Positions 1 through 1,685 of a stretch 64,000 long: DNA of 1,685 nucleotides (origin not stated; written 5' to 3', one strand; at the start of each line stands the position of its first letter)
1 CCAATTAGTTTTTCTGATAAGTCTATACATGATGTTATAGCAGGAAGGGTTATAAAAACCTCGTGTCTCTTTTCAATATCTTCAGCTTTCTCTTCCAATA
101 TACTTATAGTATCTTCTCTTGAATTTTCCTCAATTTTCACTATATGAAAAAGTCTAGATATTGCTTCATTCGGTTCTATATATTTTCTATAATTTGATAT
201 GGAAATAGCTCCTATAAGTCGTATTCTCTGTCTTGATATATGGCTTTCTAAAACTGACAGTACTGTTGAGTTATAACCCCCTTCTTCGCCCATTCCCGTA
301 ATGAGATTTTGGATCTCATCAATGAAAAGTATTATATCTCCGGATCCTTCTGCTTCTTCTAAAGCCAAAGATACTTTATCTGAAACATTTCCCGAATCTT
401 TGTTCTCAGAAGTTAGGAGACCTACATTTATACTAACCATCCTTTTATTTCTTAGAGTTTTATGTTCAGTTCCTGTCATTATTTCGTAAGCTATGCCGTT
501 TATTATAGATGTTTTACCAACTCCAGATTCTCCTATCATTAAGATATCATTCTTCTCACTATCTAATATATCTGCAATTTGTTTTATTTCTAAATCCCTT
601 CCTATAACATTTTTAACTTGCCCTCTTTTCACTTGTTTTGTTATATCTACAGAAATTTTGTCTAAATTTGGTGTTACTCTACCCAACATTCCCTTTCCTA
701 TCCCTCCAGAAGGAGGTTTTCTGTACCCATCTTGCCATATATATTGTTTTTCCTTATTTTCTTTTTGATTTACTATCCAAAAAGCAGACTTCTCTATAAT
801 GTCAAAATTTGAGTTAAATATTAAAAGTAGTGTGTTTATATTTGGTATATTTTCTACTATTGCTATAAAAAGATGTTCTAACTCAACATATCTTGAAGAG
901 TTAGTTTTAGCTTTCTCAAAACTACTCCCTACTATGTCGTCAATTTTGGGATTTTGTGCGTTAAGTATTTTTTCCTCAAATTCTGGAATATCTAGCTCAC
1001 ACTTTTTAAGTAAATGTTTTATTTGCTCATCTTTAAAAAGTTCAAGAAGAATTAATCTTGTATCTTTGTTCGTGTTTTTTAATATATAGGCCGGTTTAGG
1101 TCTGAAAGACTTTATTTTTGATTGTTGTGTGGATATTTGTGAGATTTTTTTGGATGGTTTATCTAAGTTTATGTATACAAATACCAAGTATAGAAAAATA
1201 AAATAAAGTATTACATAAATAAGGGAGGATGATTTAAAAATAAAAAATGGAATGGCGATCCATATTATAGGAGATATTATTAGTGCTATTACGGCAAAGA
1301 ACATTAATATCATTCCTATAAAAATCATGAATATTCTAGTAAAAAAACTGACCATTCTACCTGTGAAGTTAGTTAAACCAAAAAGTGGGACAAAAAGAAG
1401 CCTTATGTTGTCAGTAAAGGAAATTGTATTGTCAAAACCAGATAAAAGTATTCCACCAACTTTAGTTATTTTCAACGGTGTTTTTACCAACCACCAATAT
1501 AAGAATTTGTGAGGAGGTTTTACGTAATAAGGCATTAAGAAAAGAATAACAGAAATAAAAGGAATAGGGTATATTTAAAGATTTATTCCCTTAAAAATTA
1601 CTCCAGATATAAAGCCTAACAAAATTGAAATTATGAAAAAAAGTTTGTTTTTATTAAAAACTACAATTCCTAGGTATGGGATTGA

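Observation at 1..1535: Clp/Hsp100-type ATPase with an N-terminal multi-pass membrane domain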

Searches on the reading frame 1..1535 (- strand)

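Call 4: search_protein_families(library=pfam, proteins=[window:1-1535:-], max_evalue=0.01)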
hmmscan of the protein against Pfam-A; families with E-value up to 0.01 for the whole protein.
window:1-1535:- (511 aa): 15 families
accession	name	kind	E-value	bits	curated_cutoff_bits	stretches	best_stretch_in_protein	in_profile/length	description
PF00004.35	AAA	-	4.6e-10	40.5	21.2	1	331-462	1-123/131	ATPase family associated with various cellular activities (AAA)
PF01637.24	ATPase_2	-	5e-08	33.5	33.2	1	313-451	4-162/225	ATPase domain predominantly from Archaea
PF13191.12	AAA_16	-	3.1e-05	25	32.6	1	310-349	2-45/167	AAA ATPase domain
PF20703.3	nSTAND1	-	3.3e-05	24.1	27.1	1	311-486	17-202/379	Novel STAND NTPase 1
PF02861.25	Clp_N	-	0.00046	20.7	20.7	0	161-191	17-49/53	Clp amino terminal domain, pathogenicity island component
PF03193.22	RsgA_GTPase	-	0.0017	18.7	30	1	316-354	96-132/174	RsgA GTPase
PF17871.7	AAA_lid_9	-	0.0019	18.5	22.8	1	472-510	1-39/104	AAA lid domain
PF13173.12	AAA_14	-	0.0029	18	27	0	331-411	5-74/129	AAA domain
PF08477.19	Roc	-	0.0032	18.1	27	1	331-364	2-35/119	Ras of Complex, Roc, domain of DAPkinase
PF00308.24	Bac_DnaA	-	0.0034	18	23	1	318-412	24-110/162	Bacterial DnaA ATPAse domain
PF25201.1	nSTAND6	-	0.0035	17.8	27.7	0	311-359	2-50/148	Novel STAND NTPase 6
PF05049.19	IIGP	-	0.0072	15.9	24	0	294-348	4-55/375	Interferon-inducible GTPase (IIGP)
PF12775.13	AAA_7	-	0.0086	16.1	25.8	0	317-351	22-56/181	P-loop containing dynein motor region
PF00158.32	Sigma54_activat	-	0.0092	16.1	20.2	0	318-377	13-69/168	Sigma-54 interaction domain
PF13479.12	AAA_24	-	0.0095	16.2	27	0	328-417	2-82/195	AAA domain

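Call 5: search_protein_families(library=ncbifam, proteins=[window:1-1535:-], max_evalue=0.01)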
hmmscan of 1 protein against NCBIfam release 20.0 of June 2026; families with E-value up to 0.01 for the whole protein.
window:1-1535:- (511 aa): 10 families
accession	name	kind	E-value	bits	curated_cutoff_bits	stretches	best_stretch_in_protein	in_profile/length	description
TIGR03345.1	VI_ClpV1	equivalog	2.9e-45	154.8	884.95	1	189-510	71-389/852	type VI secretion system ATPase TssH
TIGR03346.1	chaperone_ClpB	equivalog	1.2e-44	152.9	1232.1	1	196-511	80-376/853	ATP-dependent chaperone ClpB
NF033606.1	heat_AAA_ClpK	exception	2.5e-41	141.5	1900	1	286-511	260-487/949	heat shock survival AAA family ATPase ClpK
NF033607.0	disagg_AAA_ClpG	exception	2.4e-39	135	1900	1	287-511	240-466/932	AAA family protein disaggregase ClpG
TIGR02639.1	ClpA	equivalog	3.3e-39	134.7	993.15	1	191-511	75-388/734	ATP-dependent Clp protease ATP-binding subunit ClpA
NF008118.0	PRK10865.1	equivalog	1.8e-38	132.1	1417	1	291-511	161-381/857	ATP-dependent chaperone ClpB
NF008263.0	PRK11034.1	equivalog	4.8e-31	107.4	1350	1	291-511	169-389/758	ATP-dependent Clp protease ATP-binding subunit ClpA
TIGR02928.1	TIGR02928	subfamily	2.1e-05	23.6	181.3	1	307-371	14-82/366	orc1/cdc6 family replication initiation protein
NF005304.0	PRK06835.1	equivalog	0.00076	18.7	215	1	310-354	165-209/330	ATP-binding protein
TIGR00157.1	TIGR00157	equivalog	0.004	16.7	100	0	318-353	114-147/247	ribosome small subunit-dependent GTPase A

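Call 7: find_homologous_proteins(query=window:1-1535:-, max_evalue=1e-10)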
Query window:1-1535:- (511 aa): 2227 proteins with E <= 1e-10 among 8000 candidates; the best 120 are listed.
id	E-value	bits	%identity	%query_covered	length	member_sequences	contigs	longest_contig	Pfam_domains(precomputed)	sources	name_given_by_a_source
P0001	0.0e+0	1040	92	100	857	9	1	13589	PF13173.13,PF00004.36,PF20703.4,PF17871.8,PF01637.25,PF07728.21,PF13191.13,PF06414.19,PF00158.33,PF07724.21,PF12775.14,PF10431.16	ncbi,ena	-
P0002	4.8e-286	967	85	100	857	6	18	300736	PF13173.13,PF00004.36,PF17871.8,PF01637.25,PF07728.21,PF13191.13,PF13479.13,PF25201.1,PF00158.33,PF07724.21,PF12775.14,PF10431.16,PF20720.4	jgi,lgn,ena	-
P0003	3.9e-199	680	58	100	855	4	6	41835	PF13173.13,PF00004.36,PF13401.13,PF20703.4,PF17871.8,PF05673.20,PF01637.25,PF07728.21,PF13191.13,PF06414.19,PF25201.1,PF00158.33,PF07724.21,PF12775.14,PF05621.18,PF10431.16,PF20720.4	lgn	-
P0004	1.7e-192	659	57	100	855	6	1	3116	PF13173.13,PF00004.36,PF13401.13,PF20703.4,PF17871.8,PF05673.20,PF01637.25,PF07728.21,PF13191.13,PF00308.25,PF25201.1,PF00158.33,PF07724.21,PF12775.14,PF10431.16,PF20720.4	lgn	-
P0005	4.7e-192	657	57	100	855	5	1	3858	PF13173.13,PF00004.36,PF13401.13,PF20703.4,PF17871.8,PF05673.20,PF01637.25,PF07728.21,PF13191.13,PF06414.19,PF25201.1,PF00158.33,PF07724.21,PF12775.14,PF10431.16,PF20720.4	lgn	-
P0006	2.1e-191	655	58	100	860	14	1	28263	PF13173.13,PF00004.36,PF13401.13,PF20703.4,PF17871.8,PF05673.20,PF01637.25,PF07728.21,PF13191.13,PF06414.19,PF25201.1,PF00158.33,PF07724.21,PF12775.14,PF10431.16,PF20720.4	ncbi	-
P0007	1.2e-190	652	58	100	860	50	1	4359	PF13173.13,PF00004.36,PF13401.13,PF20703.4,PF17871.8,PF05673.20,PF01637.25,PF07728.21,PF13191.13,PF06414.19,PF25201.1,PF00158.33,PF07724.21,PF12775.14,PF10431.16,PF20720.4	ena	-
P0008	3.2e-189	648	56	100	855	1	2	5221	PF13173.13,PF00004.36,PF13401.13,PF20703.4,PF17871.8,PF05673.20,PF01637.25,PF07728.21,PF13191.13,PF00308.25,PF25201.1,PF00158.33,PF07724.21,PF12775.14,PF10431.16,PF20720.4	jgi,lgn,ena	-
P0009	8.5e-188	643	57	100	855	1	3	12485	PF13173.13,PF02861.26,PF00004.36,PF13401.13,PF20703.4,PF17871.8,PF05673.20,PF05496.19,PF01637.25,PF07728.21,PF13191.13,PF06414.19,PF00308.25,PF25201.1,PF00158.33,PF07724.21,PF12775.14,PF10431.16,PF20720.4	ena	-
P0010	8.5e-188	643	57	100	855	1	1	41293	PF13173.13,PF02861.26,PF00004.36,PF13401.13,PF20703.4,PF17871.8,PF05673.20,PF05496.19,PF01637.25,PF07728.21,PF13191.13,PF06414.19,PF00308.25,PF25201.1,PF00158.33,PF07724.21,PF12775.14,PF10431.16,PF20720.4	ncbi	-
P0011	8.5e-188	643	57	100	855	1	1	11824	PF13173.13,PF02861.26,PF00004.36,PF13401.13,PF20703.4,PF17871.8,PF05673.20,PF05496.19,PF01637.25,PF07728.21,PF13191.13,PF06414.19,PF25201.1,PF00158.33,PF07724.21,PF12775.14,PF10431.16,PF20720.4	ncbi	-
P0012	1.5e-187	642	57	100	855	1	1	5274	PF13173.13,PF02861.26,PF00004.36,PF13401.13,PF20703.4,PF17871.8,PF05673.20,PF05496.19,PF01637.25,PF07728.21,PF13191.13,PF06414.19,PF00308.25,PF25201.1,PF00158.33,PF07724.21,PF12775.14,PF10431.16,PF20720.4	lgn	-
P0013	2.0e-187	642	57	100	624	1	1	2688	PF02861.26,PF00004.36,PF13401.13,PF20703.4,PF17871.8,PF01637.25,PF13191.13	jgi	-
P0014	3.3e-187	641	57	100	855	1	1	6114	PF13173.13,PF00004.36,PF13401.13,PF20703.4,PF17871.8,PF05673.20,PF05496.19,PF01637.25,PF07728.21,PF13191.13,PF06414.19,PF00308.25,PF25201.1,PF00158.33,PF07724.21,PF12775.14,PF10431.16,PF20720.4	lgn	-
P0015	3.3e-187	641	57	100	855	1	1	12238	PF13173.13,PF00004.36,PF13401.13,PF20703.4,PF17871.8,PF05673.20,PF05496.19,PF01637.25,PF07728.21,PF13191.13,PF06414.19,PF00308.25,PF25201.1,PF00158.33,PF07724.21,PF12775.14,PF10431.16,PF20720.4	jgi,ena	-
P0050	4.0e-115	403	38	99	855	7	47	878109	PF13173.13,PF20030.6,PF00437.27,PF00004.36,PF13401.13,PF17871.8,PF05673.20,PF05496.19,PF01637.25,PF07728.21,PF04851.22,PF13191.13,PF06414.19,PF25201.1,PF00158.33,PF07724.21,PF00005.34,PF12775.14,PF05729.19,PF02367.24,PF13521.13,PF10431.16,PF20720.4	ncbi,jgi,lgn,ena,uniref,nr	ncbi:MAG: hypothetical protein ACD_25C00019G0002 [uncultured bacterium]|uniref:ATP-dependent Clp pro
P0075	9.8e-105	369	39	99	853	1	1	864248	PF13173.13,PF00004.36,PF13401.13,PF17871.8,PF13238.13,PF05496.19,PF01637.25,PF07728.21,PF04851.22,PF13191.13,PF06414.19,PF00158.33,PF07724.21,PF12775.14,PF01078.28,PF10431.16,PF20720.4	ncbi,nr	ncbi:AAA domain-containing protein [candidate division WWE3 bacterium]|nr:AAA domain-containing prot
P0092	6.9e-51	192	28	99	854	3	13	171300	PF13173.13,PF20030.6,PF13604.13,PF00004.36,PF13401.13,PF03193.23,PF13238.13,PF05673.20,PF07728.21,PF04851.22,PF13191.13,PF07724.21,PF05729.19,PF13521.13,PF10431.16,PF13245.13,PF20703.4,PF17871.8,PF00158.33,PF00005.34,PF12775.14,PF00910.29,PF01078.28,PF20720.4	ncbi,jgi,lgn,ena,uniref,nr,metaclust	ncbi:hypothetical protein A2631_05710 [Candidatus Daviesbacteria bacterium RIFCSPHIGHO2_01_FULL_44_2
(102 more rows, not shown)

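Call 14: find_encoding_contigs(protein=P0002, flank=10000, max_places=3)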
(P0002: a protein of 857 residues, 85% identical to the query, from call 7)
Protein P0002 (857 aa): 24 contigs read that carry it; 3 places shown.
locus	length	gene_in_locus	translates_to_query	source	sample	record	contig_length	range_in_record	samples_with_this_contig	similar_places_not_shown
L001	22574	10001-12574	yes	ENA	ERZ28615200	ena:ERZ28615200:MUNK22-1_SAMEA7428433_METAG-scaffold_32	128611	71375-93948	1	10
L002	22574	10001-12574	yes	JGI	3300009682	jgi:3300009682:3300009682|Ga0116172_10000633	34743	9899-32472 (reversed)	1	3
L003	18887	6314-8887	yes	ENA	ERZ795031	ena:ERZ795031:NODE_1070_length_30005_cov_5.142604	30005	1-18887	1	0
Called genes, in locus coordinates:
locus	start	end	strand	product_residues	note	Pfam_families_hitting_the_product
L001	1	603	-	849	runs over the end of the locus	PF07517:SecA_DEAD, PF01043:SecA_PP_bind, PF21090:P-loop_SecA, PF07516:SecA_SW, PF02810:SEC-C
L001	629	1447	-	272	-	PF02673:BacA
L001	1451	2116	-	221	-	PF13649:Methyltransf_25 (weak)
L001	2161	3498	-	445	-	PF02403:Seryl_tRNA_N, PF00587:tRNA-synt_2b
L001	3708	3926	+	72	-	PF01176:eIF-1a, PF16745:RsgA_N (faint)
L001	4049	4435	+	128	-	PF00416:Ribosomal_S13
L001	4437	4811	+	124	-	PF00411:Ribosomal_S11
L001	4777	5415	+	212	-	PF00163:Ribosomal_S4, PF01479:S4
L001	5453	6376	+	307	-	PF01193:RNA_pol_L, PF01000:RNA_pol_A_bac, PF03118:RNA_pol_A_CTD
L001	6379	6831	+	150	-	PF01196:Ribosomal_L17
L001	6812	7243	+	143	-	PF00572:Ribosomal_L13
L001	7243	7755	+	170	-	PF00380:Ribosomal_S9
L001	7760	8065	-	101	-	PF12844:HTH_19 (weak), PF13560:HTH_31 (weak), PF01381:HTH_3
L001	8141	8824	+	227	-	PF20582:UPF0758_N, PF04002:RadC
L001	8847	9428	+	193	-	-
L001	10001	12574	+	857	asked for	PF20720:nSTAND3 (faint), PF01637:ATPase_2 (weak), PF00004:AAA, PF17871:AAA_lid_9, PF00004:AAA (weak), PF07724:AAA_2, PF07728:AAA_5, PF10431:ClpB_D2-small, +6 more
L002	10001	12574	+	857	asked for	PF20720:nSTAND3 (faint), PF01637:ATPase_2 (weak), PF00004:AAA, PF17871:AAA_lid_9, PF00004:AAA (weak), PF07724:AAA_2, PF07728:AAA_5, PF10431:ClpB_D2-small, +6 more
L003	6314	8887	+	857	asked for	PF20720:nSTAND3 (faint), PF01637:ATPase_2 (weak), PF00004:AAA, PF17871:AAA_lid_9, PF00004:AAA (weak), PF07724:AAA_2, PF07728:AAA_5, PF10431:ClpB_D2-small, +6 more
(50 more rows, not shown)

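Call 15: find_encoding_contigs(protein=P0050, flank=8000, max_places=1)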
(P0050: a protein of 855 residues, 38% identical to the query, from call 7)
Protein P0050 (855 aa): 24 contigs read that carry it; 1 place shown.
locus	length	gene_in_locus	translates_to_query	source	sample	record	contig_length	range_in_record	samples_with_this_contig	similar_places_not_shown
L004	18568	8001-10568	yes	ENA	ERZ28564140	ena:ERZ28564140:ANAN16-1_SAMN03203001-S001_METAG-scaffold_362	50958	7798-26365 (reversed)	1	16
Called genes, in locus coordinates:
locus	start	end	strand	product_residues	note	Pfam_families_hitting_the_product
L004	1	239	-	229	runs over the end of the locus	PF01564:Spermine_synth, PF13649:Methyltransf_25 (weak)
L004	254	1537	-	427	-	PF02403:Seryl_tRNA_N, PF00587:tRNA-synt_2b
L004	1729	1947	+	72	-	PF01176:eIF-1a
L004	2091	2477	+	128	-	PF00416:Ribosomal_S13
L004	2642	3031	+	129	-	PF00411:Ribosomal_S11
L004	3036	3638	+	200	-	PF00163:Ribosomal_S4, PF01479:S4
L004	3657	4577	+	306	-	PF01193:RNA_pol_L, PF13656:RNA_pol_L_2 (faint), PF14520:HHH_5 (faint), PF01000:RNA_pol_A_bac, PF03118:RNA_pol_A_CTD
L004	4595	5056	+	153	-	PF01196:Ribosomal_L17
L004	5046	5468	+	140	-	PF00572:Ribosomal_L13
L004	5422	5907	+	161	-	PF00380:Ribosomal_S9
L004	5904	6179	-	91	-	PF13560:HTH_31 (weak), PF12844:HTH_19 (weak), PF01381:HTH_3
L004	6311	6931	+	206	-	PF20582:UPF0758_N, PF04002:RadC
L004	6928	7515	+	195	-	-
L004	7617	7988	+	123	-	PF00717:Peptidase_S24 (weak)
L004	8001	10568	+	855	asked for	PF13191:AAA_16 (weak), PF00004:AAA, PF17871:AAA_lid_9, PF00158:Sigma54_activat (weak), PF00004:AAA, PF07724:AAA_2, PF07728:AAA_5, PF10431:ClpB_D2-small, +16 more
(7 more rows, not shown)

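Call 16: find_encoding_contigs(protein=P0075, flank=8000, max_places=1)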
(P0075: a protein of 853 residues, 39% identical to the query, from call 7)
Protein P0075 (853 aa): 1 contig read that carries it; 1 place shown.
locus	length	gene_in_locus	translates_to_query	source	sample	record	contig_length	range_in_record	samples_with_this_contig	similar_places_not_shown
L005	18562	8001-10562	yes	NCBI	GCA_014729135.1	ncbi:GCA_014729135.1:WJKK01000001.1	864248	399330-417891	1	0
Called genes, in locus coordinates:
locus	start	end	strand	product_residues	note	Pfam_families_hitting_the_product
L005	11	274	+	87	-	PF02575:YbaB_DNA_bd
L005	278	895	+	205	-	PF00406:ADK, PF02223:Thymidylate_kin (faint), PF13207:AAA_17, PF13238:AAA_18 (faint), PF05191:ADK_lid (weak)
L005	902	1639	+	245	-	PF00557:Peptidase_M24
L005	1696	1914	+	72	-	PF01176:eIF-1a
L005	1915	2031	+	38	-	PF00444:Ribosomal_L36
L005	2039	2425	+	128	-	PF00416:Ribosomal_S13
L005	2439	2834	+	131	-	PF00411:Ribosomal_S11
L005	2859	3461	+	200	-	PF00163:Ribosomal_S4, PF01479:S4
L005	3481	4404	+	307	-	PF01193:RNA_pol_L, PF14520:HHH_5 (faint), PF01000:RNA_pol_A_bac, PF03118:RNA_pol_A_CTD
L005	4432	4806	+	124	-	PF01196:Ribosomal_L17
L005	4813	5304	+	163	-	PF00572:Ribosomal_L13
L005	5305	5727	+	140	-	PF00380:Ribosomal_S9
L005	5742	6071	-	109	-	PF12844:HTH_19 (weak), PF13560:HTH_31, PF01381:HTH_3, PF22495:HTH_92 (faint)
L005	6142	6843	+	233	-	PF20582:UPF0758_N, PF04002:RadC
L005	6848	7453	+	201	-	-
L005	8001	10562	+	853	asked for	PF06414:Zeta_toxin (faint), PF00004:AAA, PF17871:AAA_lid_9, PF00158:Sigma54_activat (weak), PF00004:AAA, PF07724:AAA_2, PF07728:AAA_5, PF10431:ClpB_D2-small, +10 more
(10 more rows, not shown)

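Call 17: find_encoding_contigs(protein=P0092, flank=8000, max_places=1)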
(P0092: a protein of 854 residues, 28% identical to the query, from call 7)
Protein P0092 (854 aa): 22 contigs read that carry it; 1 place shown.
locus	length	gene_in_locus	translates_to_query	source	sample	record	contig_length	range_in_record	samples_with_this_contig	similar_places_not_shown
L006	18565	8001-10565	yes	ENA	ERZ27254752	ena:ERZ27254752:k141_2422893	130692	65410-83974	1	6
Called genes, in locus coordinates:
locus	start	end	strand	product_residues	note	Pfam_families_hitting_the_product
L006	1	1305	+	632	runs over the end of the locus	PF03717:PBP_dimer, PF00905:Transpeptidase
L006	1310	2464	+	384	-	PF02481:DNA_processg_A, PF17782:WHD_DprA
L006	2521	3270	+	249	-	-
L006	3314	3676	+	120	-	-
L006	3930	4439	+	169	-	PF01590:GAF (weak), PF13185:GAF_2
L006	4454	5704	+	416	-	-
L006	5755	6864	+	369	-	PF01717:Meth_synt_2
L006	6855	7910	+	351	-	-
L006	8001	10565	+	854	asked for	PF20720:nSTAND3 (faint), PF01078:Mg_chelatase (faint), PF13191:AAA_16 (weak), PF00004:AAA, PF07728:AAA_5 (weak), PF17871:AAA_lid_9, PF07724:AAA_2, PF10431:ClpB_D2-small, +16 more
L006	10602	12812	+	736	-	PF01751:Toprim, PF01131:Topoisom_bac, PF01396:Zn_ribbon_Top1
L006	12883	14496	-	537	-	PF06418:CTP_synth_N, PF00117:GATase, PF07722:Peptidase_C26 (weak)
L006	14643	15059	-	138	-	-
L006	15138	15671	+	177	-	PF01931:NTPase_I-T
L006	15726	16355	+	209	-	PF22769:DCD, PF22569:DCD_C (weak)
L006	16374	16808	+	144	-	PF00692:dUTPase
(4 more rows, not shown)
